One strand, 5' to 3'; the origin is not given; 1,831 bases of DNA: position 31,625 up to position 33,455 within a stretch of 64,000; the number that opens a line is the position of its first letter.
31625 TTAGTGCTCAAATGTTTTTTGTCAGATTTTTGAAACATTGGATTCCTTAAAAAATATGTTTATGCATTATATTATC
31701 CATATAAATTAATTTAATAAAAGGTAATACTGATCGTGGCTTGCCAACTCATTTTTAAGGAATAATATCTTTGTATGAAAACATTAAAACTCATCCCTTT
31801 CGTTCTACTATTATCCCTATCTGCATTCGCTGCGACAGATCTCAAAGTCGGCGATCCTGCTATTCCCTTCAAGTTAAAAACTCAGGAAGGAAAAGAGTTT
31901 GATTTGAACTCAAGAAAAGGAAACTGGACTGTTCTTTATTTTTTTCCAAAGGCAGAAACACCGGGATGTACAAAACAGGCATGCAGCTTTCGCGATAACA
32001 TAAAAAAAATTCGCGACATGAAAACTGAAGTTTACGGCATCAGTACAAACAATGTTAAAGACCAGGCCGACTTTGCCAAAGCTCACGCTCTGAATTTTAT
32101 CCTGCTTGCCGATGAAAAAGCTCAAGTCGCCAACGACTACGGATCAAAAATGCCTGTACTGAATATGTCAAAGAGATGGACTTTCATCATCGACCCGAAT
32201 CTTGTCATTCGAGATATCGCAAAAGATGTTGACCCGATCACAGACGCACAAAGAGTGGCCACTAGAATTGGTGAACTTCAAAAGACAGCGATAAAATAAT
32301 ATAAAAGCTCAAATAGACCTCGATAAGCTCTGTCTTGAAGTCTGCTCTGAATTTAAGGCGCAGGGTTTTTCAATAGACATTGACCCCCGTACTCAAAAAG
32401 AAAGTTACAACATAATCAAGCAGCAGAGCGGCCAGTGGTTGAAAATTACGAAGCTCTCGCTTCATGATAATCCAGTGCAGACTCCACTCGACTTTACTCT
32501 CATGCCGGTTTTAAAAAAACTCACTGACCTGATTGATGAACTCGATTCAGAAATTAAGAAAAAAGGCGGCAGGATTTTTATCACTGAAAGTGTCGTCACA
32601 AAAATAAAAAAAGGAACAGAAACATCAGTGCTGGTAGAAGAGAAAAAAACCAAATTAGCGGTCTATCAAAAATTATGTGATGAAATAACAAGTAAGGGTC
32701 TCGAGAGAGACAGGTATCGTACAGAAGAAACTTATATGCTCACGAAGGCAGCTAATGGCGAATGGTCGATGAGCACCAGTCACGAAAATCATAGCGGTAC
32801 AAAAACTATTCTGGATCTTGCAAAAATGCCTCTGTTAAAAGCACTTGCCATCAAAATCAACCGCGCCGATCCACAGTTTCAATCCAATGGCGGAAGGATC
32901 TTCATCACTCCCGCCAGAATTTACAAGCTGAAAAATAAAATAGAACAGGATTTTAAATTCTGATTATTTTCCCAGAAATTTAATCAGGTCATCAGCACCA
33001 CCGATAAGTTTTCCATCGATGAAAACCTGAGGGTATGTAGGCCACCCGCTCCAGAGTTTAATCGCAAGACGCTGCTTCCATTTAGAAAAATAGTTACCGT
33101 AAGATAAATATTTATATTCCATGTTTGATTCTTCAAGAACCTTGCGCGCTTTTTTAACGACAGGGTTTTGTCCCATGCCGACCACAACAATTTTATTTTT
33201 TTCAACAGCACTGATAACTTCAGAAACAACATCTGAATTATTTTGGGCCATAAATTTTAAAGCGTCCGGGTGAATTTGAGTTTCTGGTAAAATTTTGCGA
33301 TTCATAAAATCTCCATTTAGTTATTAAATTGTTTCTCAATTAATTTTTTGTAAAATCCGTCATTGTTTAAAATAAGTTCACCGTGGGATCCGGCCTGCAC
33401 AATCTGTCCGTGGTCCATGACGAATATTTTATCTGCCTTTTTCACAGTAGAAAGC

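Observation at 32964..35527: Rrf2 - ABC exporter - cysteine-less glutaredoxin operon with twin operators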

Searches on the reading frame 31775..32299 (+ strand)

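Call 3: search_protein_families(library=pfam, proteins=[window:31775-32299:+], max_evalue=0.01)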
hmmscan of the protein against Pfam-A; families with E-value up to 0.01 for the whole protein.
window:31775-32299:+ (174 aa): 2 families
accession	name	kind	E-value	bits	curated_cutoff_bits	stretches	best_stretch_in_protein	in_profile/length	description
PF00578.27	AhpC-TSA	-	1.4e-34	119.1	26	1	25-147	1-123/124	AhpC/TSA family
PF08534.16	Redoxin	-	3.8e-19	69.4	26.6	1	24-154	1-137/148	Redoxin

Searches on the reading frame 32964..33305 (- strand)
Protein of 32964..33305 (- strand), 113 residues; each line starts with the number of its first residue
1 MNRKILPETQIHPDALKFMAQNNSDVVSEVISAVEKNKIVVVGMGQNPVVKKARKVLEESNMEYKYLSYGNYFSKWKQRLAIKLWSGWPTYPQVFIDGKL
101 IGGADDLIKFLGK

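Call 3: search_protein_families(library=pfam, proteins=[window:32964-33305:-], max_evalue=0.01)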
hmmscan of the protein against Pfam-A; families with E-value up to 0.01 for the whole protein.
window:32964-33305:- (113 aa): 1 family
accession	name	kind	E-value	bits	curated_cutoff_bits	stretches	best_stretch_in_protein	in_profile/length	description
PF00462.30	Glutaredoxin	-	9.4e-07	29.4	22.9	1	51-101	13-60/60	Glutaredoxin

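Call 4: search_protein_families(library=ncbifam, proteins=[window:32964-33305:-], max_evalue=0.01)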
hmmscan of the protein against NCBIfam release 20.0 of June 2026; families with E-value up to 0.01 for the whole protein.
window:32964-33305:- (113 aa): 9 families
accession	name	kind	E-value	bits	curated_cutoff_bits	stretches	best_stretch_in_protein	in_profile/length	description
TIGR00365.1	TIGR00365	equivalog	2.9e-10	40.1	117.1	1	31-108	6-85/99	Grx4 family monothiol glutaredoxin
TIGR02190.1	GlrX-dom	hypoth_equivalog_domain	4e-10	39.5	99.3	1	33-111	4-78/79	glutaredoxin-family domain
TIGR02181.1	GRX_bact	equivalog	4.9e-07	29.9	90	1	47-109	9-69/80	glutaredoxin 3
NF008086.0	PRK10824.1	equivalog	3.6e-06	26.9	205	1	71-110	51-90/115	Grx4 family monothiol glutaredoxin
NF007923.0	PRK10638.1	equivalog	4e-06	26.8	129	1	48-108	13-70/83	glutaredoxin 3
TIGR02180.1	GRX_euk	equivalog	1.4e-05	25.2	87.25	1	48-109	10-73/84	glutaredoxin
NF008401.0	PRK11200.1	equivalog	0.0013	18.9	84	1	58-110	27-78/87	GrxA family glutaredoxin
TIGR02189.1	GlrX-like_plant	paralog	0.0015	18.5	93.8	0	85-109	56-80/99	glutaredoxin-like family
TIGR02183.1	GRXA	equivalog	0.0045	17.1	106.5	1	58-109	26-76/86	GrxA family glutaredoxin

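Call 5: search_solved_structures(query=window:32964-33305:-, max_evalue=1, show_alignments=3)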
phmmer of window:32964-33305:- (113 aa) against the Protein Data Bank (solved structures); distinct sequences matched with E-value up to 1: 64 (the best 60 are shown).
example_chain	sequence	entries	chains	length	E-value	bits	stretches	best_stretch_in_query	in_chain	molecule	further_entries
3zyw_A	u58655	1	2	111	4e-08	36.3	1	53-109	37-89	GLUTAREDOXIN-3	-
2yan_A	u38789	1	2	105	9.4e-07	31.9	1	54-109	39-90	GLUTAREDOXIN-3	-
2wul_A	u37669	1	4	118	2.5e-06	30.5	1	32-109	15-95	GLUTAREDOXIN RELATED PROTEIN 5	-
2mmz_A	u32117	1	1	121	2.5e-06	30.5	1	31-109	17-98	Glutaredoxin-related protein 5, mitochondrial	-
1wik_A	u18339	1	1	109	4.2e-06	29.8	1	54-109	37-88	Thioredoxin-like protein 2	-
2lku_A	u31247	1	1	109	2.5e-05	27.3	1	77-108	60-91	GrxS14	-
4tr0_A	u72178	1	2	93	2.9e-05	27.1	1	42-107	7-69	Glutaredoxin 3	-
1yka_A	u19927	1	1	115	3.5e-05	26.8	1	79-110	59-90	monothiol glutaredoxin ydhD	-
4tr1_A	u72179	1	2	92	3.8e-05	26.7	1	42-107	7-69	Glutaredoxin 3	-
5zvl_A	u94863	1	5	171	3.9e-05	26.7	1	19-109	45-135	Glutaredoxin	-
2wci_A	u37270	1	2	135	4.1e-05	26.6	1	79-110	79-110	GLUTAREDOXIN-4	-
7ncv_A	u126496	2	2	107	7.5e-05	25.8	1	24-107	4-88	Glutaredoxin, CPYC type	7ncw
1nm3_A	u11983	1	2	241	0.00011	25.2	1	48-111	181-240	Protein HI0572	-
2mma_A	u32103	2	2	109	0.00017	24.7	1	71-108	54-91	Monothiol glutaredoxin-S14, chloroplastic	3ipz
2mxn_A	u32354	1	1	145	0.00048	23.2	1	41-111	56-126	Mono-cysteine glutaredoxin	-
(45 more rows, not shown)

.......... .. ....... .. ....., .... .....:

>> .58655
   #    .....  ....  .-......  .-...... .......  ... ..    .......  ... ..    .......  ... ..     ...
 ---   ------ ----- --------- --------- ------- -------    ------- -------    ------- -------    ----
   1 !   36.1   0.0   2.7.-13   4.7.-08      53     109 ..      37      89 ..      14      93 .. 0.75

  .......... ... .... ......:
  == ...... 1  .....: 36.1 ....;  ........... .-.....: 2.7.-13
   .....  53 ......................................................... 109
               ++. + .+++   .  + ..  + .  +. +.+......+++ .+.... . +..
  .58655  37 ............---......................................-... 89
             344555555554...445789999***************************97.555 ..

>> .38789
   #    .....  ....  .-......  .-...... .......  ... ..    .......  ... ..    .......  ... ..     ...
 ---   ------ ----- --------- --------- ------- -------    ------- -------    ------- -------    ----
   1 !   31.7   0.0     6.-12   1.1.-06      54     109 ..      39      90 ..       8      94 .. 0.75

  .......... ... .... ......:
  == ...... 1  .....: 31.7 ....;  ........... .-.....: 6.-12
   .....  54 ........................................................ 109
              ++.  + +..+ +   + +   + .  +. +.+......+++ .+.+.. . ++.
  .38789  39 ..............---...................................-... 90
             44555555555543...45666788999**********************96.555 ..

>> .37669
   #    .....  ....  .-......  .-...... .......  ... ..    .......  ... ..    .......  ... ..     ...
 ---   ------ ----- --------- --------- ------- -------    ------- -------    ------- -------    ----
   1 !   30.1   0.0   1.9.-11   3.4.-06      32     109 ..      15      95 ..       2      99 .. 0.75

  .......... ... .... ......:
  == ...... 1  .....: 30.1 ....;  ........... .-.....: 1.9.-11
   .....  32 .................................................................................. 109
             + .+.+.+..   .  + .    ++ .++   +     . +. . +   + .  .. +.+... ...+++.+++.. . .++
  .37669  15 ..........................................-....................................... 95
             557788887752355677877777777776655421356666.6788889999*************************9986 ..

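Call 8: find_homologous_proteins(query=window:32964-33305:-, max_evalue=0.001)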
Query window:32964-33305:- (113 aa): 1348 proteins with E <= 0.001 among 1351 candidates; the best 120 are listed.
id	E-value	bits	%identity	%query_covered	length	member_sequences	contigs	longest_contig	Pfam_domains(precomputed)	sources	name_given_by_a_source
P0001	3.3e-69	248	100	100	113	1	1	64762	PF00462.31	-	-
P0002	1.5e-59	216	85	98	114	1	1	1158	PF00462.31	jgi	jgi:monothiol glutaredoxin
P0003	6.7e-58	211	83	100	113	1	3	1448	PF00462.31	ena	-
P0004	1.4e-57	210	84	98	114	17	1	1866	PF00462.31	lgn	-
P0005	3.8e-56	205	81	100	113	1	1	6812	PF00462.31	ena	-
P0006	4.9e-56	205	78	100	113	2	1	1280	PF00462.31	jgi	-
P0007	4.9e-55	202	80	98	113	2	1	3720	PF00462.31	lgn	-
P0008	5.7e-55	202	82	98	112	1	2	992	PF00462.31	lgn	-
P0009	7.7e-55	201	80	98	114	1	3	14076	PF00462.31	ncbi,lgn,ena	-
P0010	2.7e-54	200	79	100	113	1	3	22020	PF00462.31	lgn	-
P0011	1.1e-53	198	79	100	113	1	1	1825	PF00462.31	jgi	jgi:monothiol glutaredoxin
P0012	1.3e-53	197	79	100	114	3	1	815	PF00462.31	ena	-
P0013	3.7e-53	196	77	100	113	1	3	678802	PF00462.31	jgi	jgi:monothiol glutaredoxin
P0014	3.9e-53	196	80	98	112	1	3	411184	PF00462.31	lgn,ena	-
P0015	4.3e-53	196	79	100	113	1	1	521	PF00462.31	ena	-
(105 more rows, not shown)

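Call 11: find_related_loci(query=A1, collection=genome_contigs, flank=6000)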
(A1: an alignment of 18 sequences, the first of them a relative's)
Query A1 (113 aa) in genome_contigs; peptide patterns used: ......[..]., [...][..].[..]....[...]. (x = any residue, [..] = any of these).
600 stretches matched a pattern (row limit reached: there are more); 537 encode a relative of the query (tblastn E <= 1e-3); the best 80 are kept; 80 distinct loci.
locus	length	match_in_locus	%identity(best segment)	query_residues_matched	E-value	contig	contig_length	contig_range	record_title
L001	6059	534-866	81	1-111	1e-58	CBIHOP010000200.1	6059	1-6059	MAG TPA_asm: uncultured Bacteriovorax sp. isolate SRR18156198_concoct_45 genome assembly, contig: ERZ27336860.3010, whol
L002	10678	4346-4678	72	1-111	1e-54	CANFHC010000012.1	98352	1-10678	MAG: Bacteriovoracaceae bacterium isolate Jr-11may16-230 genome assembly, contig: Jr-11may16-C255, whole genome shotgun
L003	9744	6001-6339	69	1-113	1e-49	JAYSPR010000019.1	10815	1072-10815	MAG: Bacteriovoracaceae bacterium isolate GFS_11573 GFS_11573_18, whole genome shotgun sequence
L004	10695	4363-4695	62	1-111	1e-46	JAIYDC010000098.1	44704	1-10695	MAG: Proteobacteria bacterium isolate H1_MAG_00023 pond_H1_MAG_00023_000000000086, whole genome shotgun sequence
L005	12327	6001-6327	59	3-111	6e-43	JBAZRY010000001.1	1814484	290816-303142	MAG: Bacteriovorax sp. isolate SO_2017_GW1_16 NODE_1_length_1814484_cov_3.245653_OW334_2017, whole genome shotgun sequen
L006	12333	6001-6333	57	1-111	1e-42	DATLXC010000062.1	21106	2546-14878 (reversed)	MAG TPA_asm: Bacteriovoracaceae bacterium isolate SMAG_U13236 k141_311487, whole genome shotgun sequence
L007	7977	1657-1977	63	1-107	2e-42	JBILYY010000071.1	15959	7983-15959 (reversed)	MAG: Bacteriovoracaceae bacterium isolate ME2019-04-20_3300044522_group8_bin52 Rohwer_bin1120_scaffold_931_c1, whole gen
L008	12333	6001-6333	61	3-113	2e-42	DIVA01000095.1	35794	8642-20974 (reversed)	MAG TPA_asm: Bacteriovoracaceae bacterium UBA6144 UBA6144_contig_21189, whole genome shotgun sequence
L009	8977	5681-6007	63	3-111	2e-42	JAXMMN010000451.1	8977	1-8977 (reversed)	MAG: Bdellovibrionales bacterium isolate NC_concoct.bin.29 k141_79910, whole genome shotgun sequence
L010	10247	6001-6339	54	1-113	2e-42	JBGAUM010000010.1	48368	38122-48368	MAG: Usitatibacteraceae bacterium isolate MAG_MBR_H10.61 MBRH10-61_opera_contig_2719, whole genome shotgun sequence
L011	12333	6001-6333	51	1-111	5e-42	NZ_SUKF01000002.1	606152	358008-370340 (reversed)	Sinimarinibacterium sp. CAU 1509 contig2, whole genome shotgun sequence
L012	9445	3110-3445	56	1-112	4e-42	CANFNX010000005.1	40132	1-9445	MAG: Bacteriovoracaceae bacterium isolate Jr-14may18-141 genome assembly, contig: Jr-14may18-C1540, whole genome shotgun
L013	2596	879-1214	52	1-112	3e-41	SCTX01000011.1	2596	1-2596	MAG: Betaproteobacteria bacterium isolate FW602_bin.10 FW602_bin.10-6934, whole genome shotgun sequence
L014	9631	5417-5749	58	1-111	4e-41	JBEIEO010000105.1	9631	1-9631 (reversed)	MAG: Halobacteriovoraceae bacterium isolate Sample-101-S75-bin-83 Sample_101_S75-bin_83-k141_3174551, whole genome shotg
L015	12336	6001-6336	54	1-112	3e-41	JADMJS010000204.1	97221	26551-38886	MAG: Myxococcales bacterium isolate MAG_44 NODE_186_length_97221_cov_11.289680, whole genome shotgun sequence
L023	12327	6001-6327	60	3-111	1e-40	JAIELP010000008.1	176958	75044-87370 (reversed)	MAG: bacterium isolate co.spades.CONCOCT.1kb_080 c_000000000012, whole genome shotgun sequence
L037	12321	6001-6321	52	1-107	1e-39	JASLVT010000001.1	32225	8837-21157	MAG: Porticoccaceae bacterium isolate ETNP17_MAG_6 NODE_1_length_32225_cov_3.962828, whole genome shotgun sequence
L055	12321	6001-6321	53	1-107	6e-39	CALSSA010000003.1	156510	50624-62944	MAG: uncultured Pseudomonadales bacterium isolate AK_MB88_1 genome assembly, contig: contig_16473_AK_MB88, whole genome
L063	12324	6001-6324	52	1-108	1e-38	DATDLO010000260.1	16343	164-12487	MAG TPA_asm: Oxalicibacterium sp. isolate SMAG_U386 k141_310855, whole genome shotgun sequence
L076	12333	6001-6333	50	1-111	2e-38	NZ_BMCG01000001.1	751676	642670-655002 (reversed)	Oxalicibacterium flavum strain CCM 7086 sequence1, whole genome shotgun sequence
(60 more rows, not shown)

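Call 34: predict_structure(alignment_id=A1)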
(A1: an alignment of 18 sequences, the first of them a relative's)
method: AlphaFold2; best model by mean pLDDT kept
length: 113 residues; sequences in the alignment: 18
mean_pLDDT: 88.2   pTM: 0.79
mean pLDDT of the five models: 88.2, 79.0, 73.3, 70.9, 70.9
residues with pLDDT >= 90: 59; 70-90: 50; 50-70: 3; < 50: 1
segments of 3 or more residues with pLDDT < 50: none
pLDDT, mean of each block of 10 residues (from residue 1): 77 84 86 97 91 96 93 81 81 92 93 85
secondary structure, 60 per line:
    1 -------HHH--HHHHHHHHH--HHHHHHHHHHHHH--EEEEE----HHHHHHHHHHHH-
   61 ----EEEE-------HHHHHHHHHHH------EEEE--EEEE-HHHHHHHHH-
elements in order: H13-21 H24-36 E39-43 H48-59 E65-68 H76-86 E93-96 E99-102 H104-112

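Call 36: search_protein_families(library=pfam, proteins=[L006:3915-4208:-, L063:2828-5956:+, L023:1096-4200:+, L076:1599-2864:+, L003:3174-4256:+, L055:4398-5894:+, L037:5556-5966:+], max_evalue=0.001)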
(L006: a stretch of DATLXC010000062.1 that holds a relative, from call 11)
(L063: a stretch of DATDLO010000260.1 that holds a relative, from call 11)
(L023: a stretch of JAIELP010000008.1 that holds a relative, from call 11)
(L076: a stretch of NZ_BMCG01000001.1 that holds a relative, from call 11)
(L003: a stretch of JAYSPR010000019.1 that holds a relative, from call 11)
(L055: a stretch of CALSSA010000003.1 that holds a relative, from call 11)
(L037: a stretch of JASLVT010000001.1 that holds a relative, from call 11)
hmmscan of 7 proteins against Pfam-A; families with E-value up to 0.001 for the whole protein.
L006:3915-4208:- (97 aa): 6 families
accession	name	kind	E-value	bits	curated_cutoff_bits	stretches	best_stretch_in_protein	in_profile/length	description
PF01381.28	HTH_3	-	2.6e-14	53.4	23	1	7-62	1-55/55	Helix-turn-helix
PF12844.13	HTH_19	-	2.2e-07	31.1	30.2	1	6-66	3-62/64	Helix-turn-helix domain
PF13560.12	HTH_31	-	5.1e-07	30.3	27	1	6-62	5-61/64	Helix-turn-helix domain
PF08279.18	HTH_11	-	1e-06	28.9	25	1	4-34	3-33/55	HTH domain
PF13443.12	HTH_26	-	0.00045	20.9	22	1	16-66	10-61/63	Cro/C1-type HTH DNA-binding domain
PF13404.12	HTH_AsnC-type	-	0.00066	19.9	27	0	12-34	13-35/42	AsnC-type helix-turn-helix domain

L063:2828-5956:+ (1042 aa): 1 family
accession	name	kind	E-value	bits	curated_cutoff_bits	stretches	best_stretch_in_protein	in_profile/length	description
PF00873.25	ACR_tran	-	1.6e-225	751.6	28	1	4-1005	2-1020/1021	AcrB/AcrD/AcrF family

L023:1096-4200:+ (1034 aa): 2 families
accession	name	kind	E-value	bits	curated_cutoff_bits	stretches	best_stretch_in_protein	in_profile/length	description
PF00873.25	ACR_tran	-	9.6e-250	831.8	28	1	4-1013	2-1018/1021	AcrB/AcrD/AcrF family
PF03176.21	MMPL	-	1.7e-07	31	20.5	1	841-1021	122-307/333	MMPL family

L076:1599-2864:+ (421 aa): 4 families
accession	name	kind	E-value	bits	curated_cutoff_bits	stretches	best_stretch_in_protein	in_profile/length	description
PF13437.12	HlyD_3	-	2.8e-18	67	22.2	1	183-275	2-97/106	HlyD family secretion protein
PF16576.10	HlyD_D23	-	9.3e-16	58.2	30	1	73-269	21-199/214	Barrel-sandwich domain of CusB or HlyD membrane-fusion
PF00364.28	Biotin_lipoyl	-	1.1e-05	25.6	22.1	0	83-102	16-35/73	Biotin-requiring enzyme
PF13533.13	Biotin_lipoyl_2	-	3.9e-05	23.8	29.8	1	82-103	10-31/32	Biotin-lipoyl like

L003:3174-4256:+ (360 aa): 6 families
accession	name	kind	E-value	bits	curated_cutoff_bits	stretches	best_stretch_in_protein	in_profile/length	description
PF05958.17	tRNA_U5-meth_tr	-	9.1e-170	564.8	23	1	3-358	1-357/357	tRNA (Uracil-5-)-methyltransferase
PF09445.16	Methyltransf_15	-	1.1e-06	28.7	22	1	206-298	4-85/165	RNA cap guanine-N2 methyltransferase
PF13649.12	Methyltransf_25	-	1.3e-05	26.2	27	1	207-263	2-59/97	Methyltransferase domain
PF05175.20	MTS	-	0.00012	22.2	23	1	187-256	18-87/170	Methyltransferase small domain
PF02390.23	Methyltransf_4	-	0.00017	21.5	24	1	206-259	5-60/173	Putative methyltransferase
PF13847.12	Methyltransf_31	-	0.00033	20.8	27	1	206-263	7-67/145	Methyltransferase domain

L055:4398-5894:+ (498 aa): 2 families
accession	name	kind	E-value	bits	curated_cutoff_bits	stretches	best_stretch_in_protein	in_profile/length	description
PF13229.12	Beta_helix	-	5.4e-18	65.5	25.9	2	126-240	27-144/158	Right handed beta helix region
PF05048.19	NosD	-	1.8e-13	50.9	23.6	1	111-263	26-171/212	Periplasmic copper-binding protein (NosD)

L037:5556-5966:+ (136 aa): 2 families
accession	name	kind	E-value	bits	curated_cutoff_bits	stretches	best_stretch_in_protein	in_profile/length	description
PF13279.12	4HBT_2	-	6.2e-17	62.6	25.5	1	13-129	6-121/122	Thioesterase-like superfamily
PF03061.28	4HBT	-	2.1e-06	28.4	20.6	1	59-99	36-76/79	Thioesterase superfamily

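Call 37: search_protein_representatives(alignment_id=A1)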
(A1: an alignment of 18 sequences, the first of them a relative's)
Query: 18 sequences, 116 profile positions. Proteins with E-value up to 0.001 (for the whole library): 1380; up to 1e-10: 360; up to 1e-30: 34. The best 150 are listed.
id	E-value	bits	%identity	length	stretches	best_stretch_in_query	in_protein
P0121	4.6e-43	162.0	-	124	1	1-114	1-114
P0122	3.5e-41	155.9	-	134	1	2-113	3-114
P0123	6.5e-41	155.1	-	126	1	1-114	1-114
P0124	2.5e-40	153.2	-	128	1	10-114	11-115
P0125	3.5e-40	152.7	-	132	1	1-113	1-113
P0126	3.9e-40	152.6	-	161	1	3-109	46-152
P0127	3.1e-39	149.7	-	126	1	1-114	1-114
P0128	5.0e-39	149.0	-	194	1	1-112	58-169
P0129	8.5e-39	148.2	-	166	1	4-114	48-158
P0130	1.3e-38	147.7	-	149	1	1-114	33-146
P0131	3.6e-38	146.2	-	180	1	2-108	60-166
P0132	3.6e-37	143.0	-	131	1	25-113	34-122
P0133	1.6e-36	140.9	-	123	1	8-113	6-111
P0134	4.8e-36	139.4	-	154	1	2-113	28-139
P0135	6.0e-36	139.1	-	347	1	3-110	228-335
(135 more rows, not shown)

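Call 38: fold_search(model_id=the predicted structure, library=pdb)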
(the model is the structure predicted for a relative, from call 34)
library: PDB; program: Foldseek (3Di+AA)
matches with E <= 10: 1155; with E <= 0.001: 97
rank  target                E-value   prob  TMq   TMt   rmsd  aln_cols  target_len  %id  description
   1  2fls                  7.0e-07  1.00  0.65  0.72   2.3        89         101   21  Crystal structure of Human Glutaredoxin 2 complexed with glutathione (released 2006-01-24)
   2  2ht9_B                1.0e-06  1.00  0.67  0.68   2.3        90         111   22  The structure of dimeric human glutaredoxin 2 (released 2006-08-29)
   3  3uiw_A                1.2e-06  1.00  0.68  0.70   2.5        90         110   26  Zebrafish Grx2 (APO) (released 2013-03-27)
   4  2yan_A                1.2e-06  1.00  0.63  0.67   2.5        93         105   22  Crystal structure of the second glutaredoxin domain of human TXNL2 (released 2011-11-30)
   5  3h8q_B                1.5e-06  1.00  0.69  0.74   2.3        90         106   12  Crystal structure of glutaredoxin domain of human thioredoxin reductase 3 (released 2009-05-12)
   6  5kqa                  1.8e-06  1.00  0.68  0.69   3.8       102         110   22  Crystal structure of buckwheat glutaredoxin-glutathione complex (released 2017-07-05)
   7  1z7p_MODEL_1_A        2.2e-06  1.00  0.67  0.65   3.3       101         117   19  Solution structure of reduced glutaredoxin C1 from Populus tremula x tremuloides (released 2006-03-28)
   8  3zyw_B                2.2e-06  1.00  0.64  0.65   2.6        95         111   23  Crystal structure of the first glutaredoxin domain of human glutaredoxin 3 (GLRX3) (released 2012-02-29)
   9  3zyw_A                2.5e-06  1.00  0.62  0.65   2.2        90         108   23  Crystal structure of the first glutaredoxin domain of human glutaredoxin 3 (GLRX3) (released 2012-02-29)
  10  5gtx_A                2.6e-06  1.00  0.68  0.70   3.9       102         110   22  Crystal structure of mutated buckwheat glutaredoxin (released 2017-07-05)
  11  2e7p_C                3.6e-06  1.00  0.65  0.64   2.7        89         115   21  Crystal structure of the holo form of glutaredoxin C1 from populus tremula x tremuloides (released 2007-09-25)
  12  5zvl_B                3.6e-06  1.00  0.68  0.70   2.9        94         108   26  Crystal Structure of Wheat Glutarredoxin (released 2019-03-13)
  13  7ncv                  3.6e-06  1.00  0.68  0.71   2.8        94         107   26  Crystal structure of reduced glutaredoxin 2 from Chlamydomonas reinhardtii (released 2021-05-26)
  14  2e7p_B                4.2e-06  1.00  0.66  0.67   2.6        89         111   21  Crystal structure of the holo form of glutaredoxin C1 from populus tremula x tremuloides (released 2007-09-25)
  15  2ht9_A                4.2e-06  1.00  0.67  0.72   2.6        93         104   22  The structure of dimeric human glutaredoxin 2 (released 2006-08-29)
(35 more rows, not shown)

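Call 42: search_protein_families(library=pfam, alignment_id=A2, max_evalue=0.00001)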
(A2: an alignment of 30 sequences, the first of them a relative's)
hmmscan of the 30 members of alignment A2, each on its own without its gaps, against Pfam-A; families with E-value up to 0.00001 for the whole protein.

A. member 1, L011:5283-5927:+ (214 aa): 1 family
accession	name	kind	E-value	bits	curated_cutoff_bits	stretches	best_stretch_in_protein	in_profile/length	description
PF02627.25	CMD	-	5.3e-07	30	23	1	52-98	13-60/84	Carboxymuconolactone decarboxylase family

B. families by the number of members that match (of 30 scanned): 48 families (the first 25 are shown)
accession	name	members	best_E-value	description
PF00561.26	Abhydrolase_1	3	2.8e-31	alpha/beta hydrolase fold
PF12697.13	Abhydrolase_6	3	3.6e-20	Alpha/beta hydrolase family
PF12146.15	Hydrolase_4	3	1.3e-09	Serine aminopeptidase, S33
PF13520.12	AA_permease_2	2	4.3e-48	Amino acid permease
PF00324.27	AA_permease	2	1.1e-39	Amino acid permease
PF00296.26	Bac_luciferase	2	2.5e-38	Luciferase-like monooxygenase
PF00873.25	ACR_tran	1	1.9e-222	AcrB/AcrD/AcrF family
PF06181.16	Urate_ox_N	1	1.3e-105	Urate oxidase N-terminal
PF01869.26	BcrAD_BadFG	1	3.4e-63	BadF/BadG/BcrA/BcrD ATPase family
PF07690.21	MFS_1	1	6.2e-63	Major Facilitator Superfamily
PF01625.27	PMSR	1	9.9e-63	Peptide methionine sulfoxide reductase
PF13378.12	MR_MLE_C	1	3.2e-46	Enolase C-terminal domain-like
PF00069.31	Pkinase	1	4.4e-45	Protein kinase domain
PF09989.15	DUF2229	1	1.6e-41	CoA enzyme activase uncharacterised domain (DUF2229)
PF01551.29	Peptidase_M23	1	2.3e-33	Peptidase family M23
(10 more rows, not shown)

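Call 73: search_protein_families(library=pfam, proteins=[L005:6342-7961:+, L005:7975-8301:+, L005:4411-5808:-], max_evalue=0.001)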
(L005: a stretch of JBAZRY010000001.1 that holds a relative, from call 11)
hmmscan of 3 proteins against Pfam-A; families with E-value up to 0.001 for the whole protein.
L005:6342-7961:+ (539 aa): 4 families
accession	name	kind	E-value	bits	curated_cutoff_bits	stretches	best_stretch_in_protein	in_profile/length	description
PF06181.16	Urate_ox_N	-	1.3e-105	353.5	26.9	1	5-296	3-292/295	Urate oxidase N-terminal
PF13620.12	CarboxypepD_reg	-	3.4e-07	31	32.3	1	475-533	16-79/82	Carboxypeptidase regulatory-like domain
PF13715.12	CarbopepD_reg_2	-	6.4e-06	26.5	32.2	1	472-536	13-77/88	CarboxypepD_reg-like domain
PF14686.12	fn3_3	-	0.00066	19.8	24.4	0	488-528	30-72/75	Polysaccharide lyase family 4, domain II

L005:7975-8301:+ (108 aa): 1 family
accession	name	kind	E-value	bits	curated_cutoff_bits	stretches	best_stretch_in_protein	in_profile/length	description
PF00576.27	Transthyretin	-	1.3e-32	113.1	25.3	1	2-107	1-109/109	HIUase/Transthyretin family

L005:4411-5808:- (465 aa): 1 family
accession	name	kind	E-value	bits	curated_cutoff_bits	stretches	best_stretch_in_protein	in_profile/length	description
PF10282.15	Lactonase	-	5e-05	23.1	21.7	0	230-308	192-273/344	Lactonase, 7-bladed beta-propeller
